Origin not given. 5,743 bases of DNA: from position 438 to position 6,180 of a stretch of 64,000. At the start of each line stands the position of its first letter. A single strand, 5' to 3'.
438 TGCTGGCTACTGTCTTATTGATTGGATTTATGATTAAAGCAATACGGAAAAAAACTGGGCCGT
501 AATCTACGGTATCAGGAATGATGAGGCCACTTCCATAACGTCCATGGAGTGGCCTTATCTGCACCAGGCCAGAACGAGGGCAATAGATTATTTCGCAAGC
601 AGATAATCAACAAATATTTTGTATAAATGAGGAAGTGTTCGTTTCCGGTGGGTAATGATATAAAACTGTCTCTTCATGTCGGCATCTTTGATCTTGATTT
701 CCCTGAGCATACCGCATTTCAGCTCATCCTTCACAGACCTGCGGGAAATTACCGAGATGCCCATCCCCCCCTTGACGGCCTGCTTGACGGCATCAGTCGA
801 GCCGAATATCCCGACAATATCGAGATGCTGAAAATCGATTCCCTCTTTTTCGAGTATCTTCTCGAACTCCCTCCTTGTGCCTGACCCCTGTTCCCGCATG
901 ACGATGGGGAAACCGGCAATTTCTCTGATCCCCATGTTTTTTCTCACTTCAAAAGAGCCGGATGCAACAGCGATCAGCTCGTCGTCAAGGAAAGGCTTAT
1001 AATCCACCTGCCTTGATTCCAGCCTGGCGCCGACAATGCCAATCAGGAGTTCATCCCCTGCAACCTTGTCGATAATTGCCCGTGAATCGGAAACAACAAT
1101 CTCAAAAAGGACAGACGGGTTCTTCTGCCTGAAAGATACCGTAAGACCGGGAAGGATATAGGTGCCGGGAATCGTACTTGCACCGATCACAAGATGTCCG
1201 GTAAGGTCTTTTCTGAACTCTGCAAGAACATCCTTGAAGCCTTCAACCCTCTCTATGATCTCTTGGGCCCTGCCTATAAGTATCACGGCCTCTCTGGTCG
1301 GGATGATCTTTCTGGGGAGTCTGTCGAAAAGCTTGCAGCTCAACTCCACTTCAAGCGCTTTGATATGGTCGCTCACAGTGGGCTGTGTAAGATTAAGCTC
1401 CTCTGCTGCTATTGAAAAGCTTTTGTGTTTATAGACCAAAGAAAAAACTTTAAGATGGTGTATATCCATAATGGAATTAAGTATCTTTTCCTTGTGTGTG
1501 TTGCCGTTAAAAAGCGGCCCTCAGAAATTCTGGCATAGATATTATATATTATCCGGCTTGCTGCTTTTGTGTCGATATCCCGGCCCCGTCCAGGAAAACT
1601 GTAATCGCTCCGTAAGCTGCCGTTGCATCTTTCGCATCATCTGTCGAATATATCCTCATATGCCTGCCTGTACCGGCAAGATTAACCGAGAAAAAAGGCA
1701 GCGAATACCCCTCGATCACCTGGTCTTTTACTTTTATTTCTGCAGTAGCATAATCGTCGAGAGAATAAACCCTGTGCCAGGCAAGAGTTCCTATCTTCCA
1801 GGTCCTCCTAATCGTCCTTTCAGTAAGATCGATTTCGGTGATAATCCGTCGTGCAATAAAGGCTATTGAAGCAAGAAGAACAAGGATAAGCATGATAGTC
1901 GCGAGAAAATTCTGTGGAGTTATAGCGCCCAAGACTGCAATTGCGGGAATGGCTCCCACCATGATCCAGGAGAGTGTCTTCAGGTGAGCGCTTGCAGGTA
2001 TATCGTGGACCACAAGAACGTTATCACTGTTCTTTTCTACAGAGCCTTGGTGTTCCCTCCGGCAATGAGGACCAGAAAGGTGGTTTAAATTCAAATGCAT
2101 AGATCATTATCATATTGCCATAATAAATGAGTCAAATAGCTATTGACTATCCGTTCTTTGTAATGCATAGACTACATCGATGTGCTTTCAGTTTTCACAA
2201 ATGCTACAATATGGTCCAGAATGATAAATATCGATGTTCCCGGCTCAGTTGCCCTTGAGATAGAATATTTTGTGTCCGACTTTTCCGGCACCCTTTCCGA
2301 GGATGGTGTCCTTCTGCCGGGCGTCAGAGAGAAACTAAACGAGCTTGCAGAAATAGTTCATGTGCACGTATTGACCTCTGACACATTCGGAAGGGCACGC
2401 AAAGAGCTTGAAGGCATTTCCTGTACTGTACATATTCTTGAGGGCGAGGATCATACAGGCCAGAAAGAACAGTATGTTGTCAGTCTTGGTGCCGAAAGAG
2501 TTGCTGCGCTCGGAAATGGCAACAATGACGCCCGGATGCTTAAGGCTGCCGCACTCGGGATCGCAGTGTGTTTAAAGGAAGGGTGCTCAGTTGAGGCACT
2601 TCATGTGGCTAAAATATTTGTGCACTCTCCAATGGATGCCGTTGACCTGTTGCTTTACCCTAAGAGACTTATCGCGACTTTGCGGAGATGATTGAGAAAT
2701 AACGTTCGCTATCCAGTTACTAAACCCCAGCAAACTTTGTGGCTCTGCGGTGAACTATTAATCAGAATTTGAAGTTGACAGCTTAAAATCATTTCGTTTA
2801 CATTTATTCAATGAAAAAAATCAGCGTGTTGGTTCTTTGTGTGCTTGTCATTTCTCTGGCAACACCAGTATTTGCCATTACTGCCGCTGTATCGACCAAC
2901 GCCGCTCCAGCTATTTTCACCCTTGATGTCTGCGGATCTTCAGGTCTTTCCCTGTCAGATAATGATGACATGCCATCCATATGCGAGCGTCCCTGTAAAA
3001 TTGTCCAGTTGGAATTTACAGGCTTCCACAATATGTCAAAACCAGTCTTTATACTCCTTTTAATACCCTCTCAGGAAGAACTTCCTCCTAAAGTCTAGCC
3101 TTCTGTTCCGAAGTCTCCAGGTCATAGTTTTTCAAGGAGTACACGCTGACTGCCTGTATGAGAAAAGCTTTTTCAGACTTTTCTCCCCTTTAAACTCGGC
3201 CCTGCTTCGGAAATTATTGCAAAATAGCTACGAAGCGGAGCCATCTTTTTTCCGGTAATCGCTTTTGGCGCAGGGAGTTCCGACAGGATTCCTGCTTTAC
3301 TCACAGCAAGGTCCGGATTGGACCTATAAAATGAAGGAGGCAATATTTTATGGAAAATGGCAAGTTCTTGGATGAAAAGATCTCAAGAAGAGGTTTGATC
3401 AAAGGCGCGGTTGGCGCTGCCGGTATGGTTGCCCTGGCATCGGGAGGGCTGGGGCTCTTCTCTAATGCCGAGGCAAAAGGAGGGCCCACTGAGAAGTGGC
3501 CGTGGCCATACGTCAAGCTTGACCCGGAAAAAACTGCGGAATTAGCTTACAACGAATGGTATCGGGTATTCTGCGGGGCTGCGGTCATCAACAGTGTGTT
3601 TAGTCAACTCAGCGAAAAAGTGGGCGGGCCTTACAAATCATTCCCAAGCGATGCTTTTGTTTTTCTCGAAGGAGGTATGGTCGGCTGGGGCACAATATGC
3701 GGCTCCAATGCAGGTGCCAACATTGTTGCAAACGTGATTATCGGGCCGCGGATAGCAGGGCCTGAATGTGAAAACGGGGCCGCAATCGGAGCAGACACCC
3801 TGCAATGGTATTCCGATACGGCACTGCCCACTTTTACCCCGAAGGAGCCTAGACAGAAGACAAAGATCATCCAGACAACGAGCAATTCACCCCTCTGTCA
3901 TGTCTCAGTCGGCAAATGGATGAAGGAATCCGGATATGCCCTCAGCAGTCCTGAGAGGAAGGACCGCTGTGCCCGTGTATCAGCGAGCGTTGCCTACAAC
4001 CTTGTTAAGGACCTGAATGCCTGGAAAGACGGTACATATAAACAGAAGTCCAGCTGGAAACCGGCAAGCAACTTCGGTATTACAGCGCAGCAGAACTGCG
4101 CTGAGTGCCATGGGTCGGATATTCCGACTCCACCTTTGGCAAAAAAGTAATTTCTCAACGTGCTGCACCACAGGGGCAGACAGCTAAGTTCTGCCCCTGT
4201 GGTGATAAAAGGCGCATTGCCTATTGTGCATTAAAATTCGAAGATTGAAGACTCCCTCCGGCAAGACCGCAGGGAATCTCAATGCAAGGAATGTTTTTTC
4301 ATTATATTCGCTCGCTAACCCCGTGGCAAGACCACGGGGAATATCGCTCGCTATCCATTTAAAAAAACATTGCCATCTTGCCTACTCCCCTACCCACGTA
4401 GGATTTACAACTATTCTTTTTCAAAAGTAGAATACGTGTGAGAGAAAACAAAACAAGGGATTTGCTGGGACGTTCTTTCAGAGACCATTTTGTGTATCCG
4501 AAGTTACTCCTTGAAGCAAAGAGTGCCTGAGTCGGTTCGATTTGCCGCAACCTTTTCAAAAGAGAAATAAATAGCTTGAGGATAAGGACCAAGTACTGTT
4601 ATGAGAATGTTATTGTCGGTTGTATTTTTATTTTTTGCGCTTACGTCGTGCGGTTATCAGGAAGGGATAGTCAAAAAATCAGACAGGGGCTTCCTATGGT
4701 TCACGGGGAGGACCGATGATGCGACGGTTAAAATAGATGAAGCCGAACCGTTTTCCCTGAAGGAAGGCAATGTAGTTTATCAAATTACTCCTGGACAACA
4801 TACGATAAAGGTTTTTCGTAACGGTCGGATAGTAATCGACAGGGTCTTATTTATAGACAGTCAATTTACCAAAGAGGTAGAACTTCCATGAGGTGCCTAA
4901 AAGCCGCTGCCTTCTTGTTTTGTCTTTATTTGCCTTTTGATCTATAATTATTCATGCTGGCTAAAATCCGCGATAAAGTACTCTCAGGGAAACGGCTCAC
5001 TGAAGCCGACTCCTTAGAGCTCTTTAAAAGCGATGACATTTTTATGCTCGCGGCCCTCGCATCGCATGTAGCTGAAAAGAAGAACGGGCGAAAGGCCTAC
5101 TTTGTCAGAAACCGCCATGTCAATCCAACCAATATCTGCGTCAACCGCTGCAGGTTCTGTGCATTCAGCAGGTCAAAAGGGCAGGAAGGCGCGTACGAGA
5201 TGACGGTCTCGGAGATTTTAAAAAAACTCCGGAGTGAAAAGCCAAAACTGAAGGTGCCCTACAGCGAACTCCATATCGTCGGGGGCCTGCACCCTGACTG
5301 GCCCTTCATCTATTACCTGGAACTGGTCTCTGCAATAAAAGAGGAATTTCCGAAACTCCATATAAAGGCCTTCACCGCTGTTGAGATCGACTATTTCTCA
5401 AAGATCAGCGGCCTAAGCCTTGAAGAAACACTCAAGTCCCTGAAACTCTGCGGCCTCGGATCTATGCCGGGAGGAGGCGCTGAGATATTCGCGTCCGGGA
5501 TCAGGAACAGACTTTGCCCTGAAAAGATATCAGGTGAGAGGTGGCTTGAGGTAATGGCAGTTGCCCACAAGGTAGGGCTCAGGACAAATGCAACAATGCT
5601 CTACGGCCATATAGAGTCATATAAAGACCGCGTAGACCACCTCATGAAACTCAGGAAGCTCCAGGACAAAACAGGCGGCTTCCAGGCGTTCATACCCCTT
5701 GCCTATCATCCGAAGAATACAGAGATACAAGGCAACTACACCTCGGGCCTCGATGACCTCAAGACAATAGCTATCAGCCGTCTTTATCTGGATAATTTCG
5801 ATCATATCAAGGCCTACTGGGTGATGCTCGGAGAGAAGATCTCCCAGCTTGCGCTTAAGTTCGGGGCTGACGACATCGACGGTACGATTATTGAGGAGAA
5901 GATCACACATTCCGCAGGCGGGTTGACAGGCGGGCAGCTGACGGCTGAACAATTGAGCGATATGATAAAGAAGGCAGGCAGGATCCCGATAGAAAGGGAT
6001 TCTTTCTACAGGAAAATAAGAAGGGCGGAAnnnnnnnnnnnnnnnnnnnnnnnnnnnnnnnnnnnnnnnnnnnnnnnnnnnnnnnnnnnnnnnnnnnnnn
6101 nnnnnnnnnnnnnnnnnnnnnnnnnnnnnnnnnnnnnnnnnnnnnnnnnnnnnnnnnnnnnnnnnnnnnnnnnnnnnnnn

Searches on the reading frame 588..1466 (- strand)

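Call 60: search_protein_families(library=ncbifam, proteins=[window:588-1466:-], max_evalue=1e-10)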
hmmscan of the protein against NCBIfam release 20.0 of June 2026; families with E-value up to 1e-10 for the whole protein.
window:588-1466:- (292 aa): 34 families (the best 25 are shown)
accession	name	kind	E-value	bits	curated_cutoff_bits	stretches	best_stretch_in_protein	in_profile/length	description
NF040786.1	LysR_Sec_metab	equivalog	1.4e-84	283.6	250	1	2-289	3-294/298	selenium metabolism-associated LysR family transcriptional regulator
NF040889.1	trans_reg_YeiE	equivalog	2e-51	174.9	480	1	3-288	6-285/288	DNA-binding transcriptional regulator YeiE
NF008095.0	PRK10837.1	subfamily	6.8e-50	169.9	281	1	3-289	6-286/290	LysR family transcriptional regulator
TIGR03339.1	phn_lysR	subfamily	7e-40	137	341.1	1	5-287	2-277/279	aminoethylphosphonate catabolism associated LysR family transcriptional regulator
NF045990.1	TransRegCbbRRhodb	equivalog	7.4e-36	123.7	450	1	3-283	9-290/304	LysR family regulator CbbR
NF047520.1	trans_act_CidR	equivalog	2.8e-33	115.3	415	1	1-289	2-288/292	cidABC operon transcriptional activator CidR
NF041036.1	decaheme_TF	subfamily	5e-29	101.7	210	1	2-289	3-292/301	multiheme cytochrome-associated LysR family transcriptional regulator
NF008352.0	PRK11139.1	subfamily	1.7e-25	89.8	288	1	4-291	10-290/305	transcriptional regulator GcvA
NF053705.1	TransRegGltCGpos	equivalog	2.6e-25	89.3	350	1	3-289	4-289/300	glutamate biosynthesis transcriptional regulator GltC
TIGR02424.1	TF_pcaQ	equivalog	4.6e-21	75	303.8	1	3-289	6-294/300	pca operon transcription factor PcaQ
NF008416.0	PRK11242.1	equivalog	8.6e-21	74.5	277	1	3-274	4-272/300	transcriptional regulator CynR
NF045775.1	acetoin_reg_AlsR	exception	1.1e-20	74.4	430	1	2-286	3-285/290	acetoin biosynthesis transcriptional regulator AlsR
NF009327.0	PRK12684.1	subfamily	1.1e-20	74.1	402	1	11-259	13-261/313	CysB family HTH-type transcriptional regulator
NF050018.1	StrsTransRegOxyRFcella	equivalog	1.8e-20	73.7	500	1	8-284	9-280/289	oxidative stress transcriptional regulator OxyR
NF052633.1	LysR_TF_PsrA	exception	2.7e-20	72.5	540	1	1-281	6-284/297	L-proline-binding transcription factor PsrA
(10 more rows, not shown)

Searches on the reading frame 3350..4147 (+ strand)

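Call 60: search_protein_families(library=ncbifam, proteins=[window:3350-4147:+], max_evalue=1e-10)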
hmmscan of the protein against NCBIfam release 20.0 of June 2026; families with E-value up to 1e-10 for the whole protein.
window:3350-4147:+ (266 aa): 1 family
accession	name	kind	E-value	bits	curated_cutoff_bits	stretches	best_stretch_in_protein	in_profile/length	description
NF047622.1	SptSoretCytCDesul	equivalog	2.8e-37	128.7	400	1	17-257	7-245/275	split-Soret cytochrome c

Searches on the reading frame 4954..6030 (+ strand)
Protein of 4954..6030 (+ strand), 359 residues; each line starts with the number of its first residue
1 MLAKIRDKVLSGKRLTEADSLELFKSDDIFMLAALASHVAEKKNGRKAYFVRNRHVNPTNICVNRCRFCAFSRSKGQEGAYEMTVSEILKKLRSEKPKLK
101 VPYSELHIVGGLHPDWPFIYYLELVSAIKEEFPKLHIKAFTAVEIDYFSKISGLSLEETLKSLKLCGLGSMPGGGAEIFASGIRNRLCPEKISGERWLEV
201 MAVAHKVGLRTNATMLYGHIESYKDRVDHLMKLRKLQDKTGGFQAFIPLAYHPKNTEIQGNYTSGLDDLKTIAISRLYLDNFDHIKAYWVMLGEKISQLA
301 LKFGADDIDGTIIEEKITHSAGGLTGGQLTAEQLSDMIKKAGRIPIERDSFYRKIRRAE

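Call 7: search_protein_families(library=ncbifam, proteins=[window:4954-6030:+])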
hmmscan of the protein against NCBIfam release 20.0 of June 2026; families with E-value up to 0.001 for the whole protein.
window:4954-6030:+ (359 aa): 16 families
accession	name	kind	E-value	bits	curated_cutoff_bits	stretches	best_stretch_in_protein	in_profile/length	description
TIGR03700.1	mena_SCO4494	equivalog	1.1e-155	517.8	434.55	1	5-355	1-351/351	aminofutalosine synthase MqnE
TIGR00423.1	TIGR00423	subfamily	4.2e-119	397.4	260.25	1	49-354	2-309/310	CofH family radical SAM protein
TIGR03699.1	menaquin_MqnC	equivalog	1.5e-113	379.1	428.1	1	13-354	1-341/342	cyclic dehypoxanthinyl futalosine synthase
NF006276.0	PRK08444.1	equivalog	1e-111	373.4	560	1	5-356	3-351/353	aminofutalosine synthase MqnE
NF005609.0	PRK07360.1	equivalog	9.3e-106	353.7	426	1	3-357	9-370/374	7,8-didemethyl-8-hydroxy-5-deazariboflavin synthase subunit CofH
TIGR03551.1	F420_cofH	equivalog_domain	9e-105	350.3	374.1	1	16-355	2-345/345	5-amino-6-(D-ribitylamino)uracil--L-tyrosine 4-hydroxyphenyl transferase CofH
NF006277.0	PRK08445.1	equivalog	2.8e-85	286.2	576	1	13-355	2-345/348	dehypoxanthine futalosine cyclase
NF006687.0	PRK09234.1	equivalog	7.5e-84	282.4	1018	1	3-356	480-838/849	bifunctional FO biosynthesis protein CofGH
NF004580.0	PRK05926.1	equivalog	1.2e-73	248.5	583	1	2-346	15-363/370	hypothetical protein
TIGR03957.1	rSAM_HmdB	equivalog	7.4e-12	45.1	320.9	1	198-325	171-294/317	5,10-methenyltetrahydromethanopterin hydrogenase cofactor biosynthesis protein HmdB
TIGR03550.1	F420_cofG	equivalog_domain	7.9e-12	45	213.35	1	169-310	124-265/322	7,8-didemethyl-8-hydroxy-5-deazariboflavin synthase CofG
NF004884.0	PRK06245.1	equivalog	1.1e-11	44.2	209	2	41-95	4-56/340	7,8-didemethyl-8-hydroxy-5-deazariboflavin synthase subunit CofG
TIGR03956.1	rSAM_HydE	equivalog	9.4e-09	35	254.6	1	17-137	13-131/340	[FeFe] hydrogenase H-cluster radical SAM maturase HydE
NF004911.0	PRK06267.1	equivalog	3.8e-07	29.6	305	0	174-300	133-255/351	hypothetical protein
TIGR03910.1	pyrrolys_PylB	equivalog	1e-06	27.9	348.2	1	2-279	5-268/347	methylornithine synthase PylB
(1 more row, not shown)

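Call 25: find_encoding_contigs(protein=window:4954-6030:+, flank=3000, max_places=6)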
Protein window:4954-6030:+ (359 aa): 1 contig read that carries it; 1 place shown.
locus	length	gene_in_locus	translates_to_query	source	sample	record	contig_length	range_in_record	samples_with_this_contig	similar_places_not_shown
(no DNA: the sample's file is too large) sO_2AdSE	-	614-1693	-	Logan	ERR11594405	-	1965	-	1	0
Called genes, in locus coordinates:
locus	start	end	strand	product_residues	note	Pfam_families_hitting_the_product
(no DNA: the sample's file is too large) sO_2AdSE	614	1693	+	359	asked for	PF04055:Radical_SAM, PF19288:CofH_C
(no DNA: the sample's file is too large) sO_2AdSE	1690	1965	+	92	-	?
